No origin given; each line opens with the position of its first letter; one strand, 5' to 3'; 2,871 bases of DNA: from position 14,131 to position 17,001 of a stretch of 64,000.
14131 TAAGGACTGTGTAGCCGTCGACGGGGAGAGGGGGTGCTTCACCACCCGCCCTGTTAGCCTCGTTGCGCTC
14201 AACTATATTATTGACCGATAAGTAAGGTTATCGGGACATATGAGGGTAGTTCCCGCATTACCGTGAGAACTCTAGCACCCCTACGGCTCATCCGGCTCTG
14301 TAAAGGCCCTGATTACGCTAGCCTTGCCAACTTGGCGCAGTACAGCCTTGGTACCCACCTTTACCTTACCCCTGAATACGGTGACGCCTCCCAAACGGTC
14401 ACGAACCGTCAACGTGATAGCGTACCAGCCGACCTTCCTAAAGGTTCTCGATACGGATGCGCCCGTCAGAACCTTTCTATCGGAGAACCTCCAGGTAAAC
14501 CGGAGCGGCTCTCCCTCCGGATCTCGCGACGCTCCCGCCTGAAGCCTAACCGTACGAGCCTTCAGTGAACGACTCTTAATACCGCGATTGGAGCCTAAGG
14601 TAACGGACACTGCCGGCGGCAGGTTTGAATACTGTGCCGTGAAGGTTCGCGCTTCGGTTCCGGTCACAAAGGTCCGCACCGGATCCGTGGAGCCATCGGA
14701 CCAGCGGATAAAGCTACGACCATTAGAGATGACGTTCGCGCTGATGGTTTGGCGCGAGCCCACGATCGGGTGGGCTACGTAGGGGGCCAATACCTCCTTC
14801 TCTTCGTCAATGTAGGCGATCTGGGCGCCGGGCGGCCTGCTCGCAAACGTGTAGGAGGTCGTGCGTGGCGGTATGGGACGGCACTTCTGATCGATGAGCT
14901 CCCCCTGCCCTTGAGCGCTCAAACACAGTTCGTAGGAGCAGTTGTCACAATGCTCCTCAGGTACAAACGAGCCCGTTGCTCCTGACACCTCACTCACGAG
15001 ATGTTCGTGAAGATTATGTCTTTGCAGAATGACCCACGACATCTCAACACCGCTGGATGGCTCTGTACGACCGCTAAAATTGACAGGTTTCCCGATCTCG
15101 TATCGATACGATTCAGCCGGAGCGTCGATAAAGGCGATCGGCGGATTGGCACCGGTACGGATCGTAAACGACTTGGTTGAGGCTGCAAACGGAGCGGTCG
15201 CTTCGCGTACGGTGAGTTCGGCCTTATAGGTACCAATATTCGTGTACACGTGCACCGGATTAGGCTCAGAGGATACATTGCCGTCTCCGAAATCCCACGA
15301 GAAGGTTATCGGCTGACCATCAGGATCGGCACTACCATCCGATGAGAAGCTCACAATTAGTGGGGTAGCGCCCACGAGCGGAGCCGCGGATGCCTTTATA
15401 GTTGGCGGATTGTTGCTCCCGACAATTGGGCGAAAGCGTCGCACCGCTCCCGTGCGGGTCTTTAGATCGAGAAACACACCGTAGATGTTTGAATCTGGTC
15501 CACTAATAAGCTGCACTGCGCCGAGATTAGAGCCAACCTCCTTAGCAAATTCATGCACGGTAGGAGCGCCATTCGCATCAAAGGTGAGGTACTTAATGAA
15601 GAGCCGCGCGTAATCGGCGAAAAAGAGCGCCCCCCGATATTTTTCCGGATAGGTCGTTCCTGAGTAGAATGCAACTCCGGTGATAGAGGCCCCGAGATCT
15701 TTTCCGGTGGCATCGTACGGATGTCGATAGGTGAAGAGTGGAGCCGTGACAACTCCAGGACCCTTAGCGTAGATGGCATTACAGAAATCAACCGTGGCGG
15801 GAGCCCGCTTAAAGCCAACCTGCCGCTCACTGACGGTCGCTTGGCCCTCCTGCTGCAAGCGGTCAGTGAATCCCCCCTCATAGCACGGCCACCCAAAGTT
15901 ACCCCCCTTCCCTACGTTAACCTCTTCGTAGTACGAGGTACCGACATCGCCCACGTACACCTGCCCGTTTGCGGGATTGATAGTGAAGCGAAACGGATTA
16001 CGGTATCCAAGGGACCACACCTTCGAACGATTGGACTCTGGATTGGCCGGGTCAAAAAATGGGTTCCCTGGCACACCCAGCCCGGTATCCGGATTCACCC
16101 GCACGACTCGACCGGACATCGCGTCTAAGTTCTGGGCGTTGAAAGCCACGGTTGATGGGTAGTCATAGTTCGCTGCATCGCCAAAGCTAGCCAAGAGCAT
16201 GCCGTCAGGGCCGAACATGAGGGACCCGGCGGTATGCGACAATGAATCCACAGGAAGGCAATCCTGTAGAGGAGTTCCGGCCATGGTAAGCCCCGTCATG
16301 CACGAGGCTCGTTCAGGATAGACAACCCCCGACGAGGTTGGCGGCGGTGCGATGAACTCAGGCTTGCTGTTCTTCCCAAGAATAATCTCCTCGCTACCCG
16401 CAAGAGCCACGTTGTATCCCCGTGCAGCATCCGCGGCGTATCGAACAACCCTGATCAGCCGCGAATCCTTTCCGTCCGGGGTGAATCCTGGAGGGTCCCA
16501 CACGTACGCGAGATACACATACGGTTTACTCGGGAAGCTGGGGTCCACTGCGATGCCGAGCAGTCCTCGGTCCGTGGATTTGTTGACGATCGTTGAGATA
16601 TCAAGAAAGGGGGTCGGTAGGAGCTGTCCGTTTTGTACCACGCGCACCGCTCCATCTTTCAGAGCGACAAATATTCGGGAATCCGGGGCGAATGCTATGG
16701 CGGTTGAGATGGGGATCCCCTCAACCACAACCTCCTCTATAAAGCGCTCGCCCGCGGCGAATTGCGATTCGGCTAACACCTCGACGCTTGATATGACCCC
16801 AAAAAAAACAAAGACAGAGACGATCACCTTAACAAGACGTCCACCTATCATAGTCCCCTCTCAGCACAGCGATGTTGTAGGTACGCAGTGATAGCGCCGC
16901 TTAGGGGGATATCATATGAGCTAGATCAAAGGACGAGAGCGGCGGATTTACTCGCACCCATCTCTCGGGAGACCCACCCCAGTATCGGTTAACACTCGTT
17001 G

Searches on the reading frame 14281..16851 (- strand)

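Call 70: search_protein_families(library=pfam, proteins=[window:14281-16851:-], max_evalue=0.00001)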
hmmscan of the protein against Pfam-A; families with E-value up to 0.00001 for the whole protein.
window:14281-16851:- (856 aa): 3 families
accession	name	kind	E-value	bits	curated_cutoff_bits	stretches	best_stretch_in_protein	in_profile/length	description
PF07995.17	GSDH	-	2.6e-35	122.7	25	2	202-329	110-227/332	Glucose / Sorbosone dehydrogenase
PF18911.6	PKD_4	-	6.8e-33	113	27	2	480-552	1-72/85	PKD domain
PF00801.26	PKD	-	3.1e-22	78.8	23.5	2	487-550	4-67/80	PKD domain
